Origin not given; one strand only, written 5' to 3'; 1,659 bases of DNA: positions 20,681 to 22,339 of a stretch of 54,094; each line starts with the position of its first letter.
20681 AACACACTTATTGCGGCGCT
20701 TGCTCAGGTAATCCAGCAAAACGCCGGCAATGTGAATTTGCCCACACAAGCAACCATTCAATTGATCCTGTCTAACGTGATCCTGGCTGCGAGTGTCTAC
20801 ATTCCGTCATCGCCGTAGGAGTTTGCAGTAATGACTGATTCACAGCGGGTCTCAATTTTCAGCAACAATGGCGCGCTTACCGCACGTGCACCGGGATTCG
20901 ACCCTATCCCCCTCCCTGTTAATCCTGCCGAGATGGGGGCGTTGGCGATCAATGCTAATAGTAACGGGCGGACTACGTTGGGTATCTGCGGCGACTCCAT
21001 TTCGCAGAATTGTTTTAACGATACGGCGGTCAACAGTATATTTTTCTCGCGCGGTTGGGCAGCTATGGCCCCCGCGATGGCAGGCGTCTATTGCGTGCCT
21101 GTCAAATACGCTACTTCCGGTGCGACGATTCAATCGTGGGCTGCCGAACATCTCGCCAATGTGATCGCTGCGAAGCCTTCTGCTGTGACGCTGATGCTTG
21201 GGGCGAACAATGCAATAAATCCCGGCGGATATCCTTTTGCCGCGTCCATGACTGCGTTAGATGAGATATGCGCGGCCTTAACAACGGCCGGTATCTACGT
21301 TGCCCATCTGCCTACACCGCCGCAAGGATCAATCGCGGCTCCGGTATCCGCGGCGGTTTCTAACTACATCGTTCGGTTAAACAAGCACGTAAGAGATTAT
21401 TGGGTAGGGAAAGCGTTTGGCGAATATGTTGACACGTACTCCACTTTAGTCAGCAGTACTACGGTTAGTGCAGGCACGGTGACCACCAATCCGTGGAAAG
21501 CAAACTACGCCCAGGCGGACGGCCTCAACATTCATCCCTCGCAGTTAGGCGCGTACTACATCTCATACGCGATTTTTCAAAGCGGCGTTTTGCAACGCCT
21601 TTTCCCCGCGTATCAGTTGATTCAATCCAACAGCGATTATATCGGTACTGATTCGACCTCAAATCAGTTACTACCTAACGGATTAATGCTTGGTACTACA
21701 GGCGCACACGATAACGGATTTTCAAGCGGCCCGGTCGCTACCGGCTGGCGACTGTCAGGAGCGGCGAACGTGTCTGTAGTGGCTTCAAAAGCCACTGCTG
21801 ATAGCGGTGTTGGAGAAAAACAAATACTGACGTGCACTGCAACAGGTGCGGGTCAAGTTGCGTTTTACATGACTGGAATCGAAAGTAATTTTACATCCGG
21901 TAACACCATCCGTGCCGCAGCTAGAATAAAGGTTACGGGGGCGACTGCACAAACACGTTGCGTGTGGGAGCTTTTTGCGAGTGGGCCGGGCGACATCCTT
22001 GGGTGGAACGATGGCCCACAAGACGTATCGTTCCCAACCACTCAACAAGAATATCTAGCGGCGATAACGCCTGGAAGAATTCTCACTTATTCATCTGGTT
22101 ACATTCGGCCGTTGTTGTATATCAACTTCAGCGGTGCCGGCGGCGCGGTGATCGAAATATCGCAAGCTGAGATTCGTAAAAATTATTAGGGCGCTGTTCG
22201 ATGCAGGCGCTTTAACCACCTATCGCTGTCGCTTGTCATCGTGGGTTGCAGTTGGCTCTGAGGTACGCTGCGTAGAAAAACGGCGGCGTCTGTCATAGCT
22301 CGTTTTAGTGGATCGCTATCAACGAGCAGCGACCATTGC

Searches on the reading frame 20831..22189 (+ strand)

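Call 11: search_protein_families(library=phrogs, proteins=[window:20831-22189:+], max_evalue=0.00001)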
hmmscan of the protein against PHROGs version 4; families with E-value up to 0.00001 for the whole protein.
window:20831-22189:+ (452 aa): 1 family
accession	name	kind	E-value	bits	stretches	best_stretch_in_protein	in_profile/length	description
phrog_6102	-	moron, auxiliary metabolic gene and host takeover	9e-25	88.3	1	47-382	30-361/442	lipase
